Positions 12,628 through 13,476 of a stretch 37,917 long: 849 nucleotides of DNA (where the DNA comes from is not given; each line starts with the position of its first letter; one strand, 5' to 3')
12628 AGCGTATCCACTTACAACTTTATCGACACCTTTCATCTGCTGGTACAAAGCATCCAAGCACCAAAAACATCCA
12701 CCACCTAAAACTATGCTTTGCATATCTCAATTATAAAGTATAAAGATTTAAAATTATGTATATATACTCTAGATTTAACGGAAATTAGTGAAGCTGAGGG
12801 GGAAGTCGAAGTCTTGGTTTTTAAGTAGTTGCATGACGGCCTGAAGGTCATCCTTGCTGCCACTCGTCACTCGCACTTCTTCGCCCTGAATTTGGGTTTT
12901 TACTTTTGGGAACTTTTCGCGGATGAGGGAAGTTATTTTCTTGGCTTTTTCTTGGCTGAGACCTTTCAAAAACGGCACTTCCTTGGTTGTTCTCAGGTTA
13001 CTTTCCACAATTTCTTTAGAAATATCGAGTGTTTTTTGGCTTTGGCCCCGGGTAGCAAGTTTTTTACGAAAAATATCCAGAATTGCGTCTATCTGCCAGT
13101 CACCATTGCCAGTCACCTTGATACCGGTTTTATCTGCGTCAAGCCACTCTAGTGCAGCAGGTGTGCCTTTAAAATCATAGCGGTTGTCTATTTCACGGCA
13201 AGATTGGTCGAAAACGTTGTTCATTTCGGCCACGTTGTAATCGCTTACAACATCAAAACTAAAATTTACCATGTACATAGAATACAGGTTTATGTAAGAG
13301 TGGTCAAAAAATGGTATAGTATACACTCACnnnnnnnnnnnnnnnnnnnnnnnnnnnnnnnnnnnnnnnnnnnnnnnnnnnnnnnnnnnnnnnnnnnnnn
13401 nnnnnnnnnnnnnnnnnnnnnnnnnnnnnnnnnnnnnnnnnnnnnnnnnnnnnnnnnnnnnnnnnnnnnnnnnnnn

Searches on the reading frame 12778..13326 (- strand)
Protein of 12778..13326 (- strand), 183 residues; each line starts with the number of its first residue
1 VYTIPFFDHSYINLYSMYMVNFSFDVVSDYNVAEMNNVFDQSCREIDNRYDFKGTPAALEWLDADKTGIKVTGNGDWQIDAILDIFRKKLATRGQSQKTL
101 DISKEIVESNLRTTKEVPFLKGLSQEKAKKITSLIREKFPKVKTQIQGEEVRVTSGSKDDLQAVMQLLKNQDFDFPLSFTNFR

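Call 71: search_protein_families(library=pfam, proteins=[window:12778-13326:-], max_evalue=0.0001)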
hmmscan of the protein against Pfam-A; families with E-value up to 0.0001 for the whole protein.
window:12778-13326:- (183 aa): 1 family
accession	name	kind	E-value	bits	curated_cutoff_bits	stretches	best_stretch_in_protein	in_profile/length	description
PF04461.18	DUF520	-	5.1e-51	173.4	23.2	1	23-183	2-161/161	Protein of unknown function (DUF520)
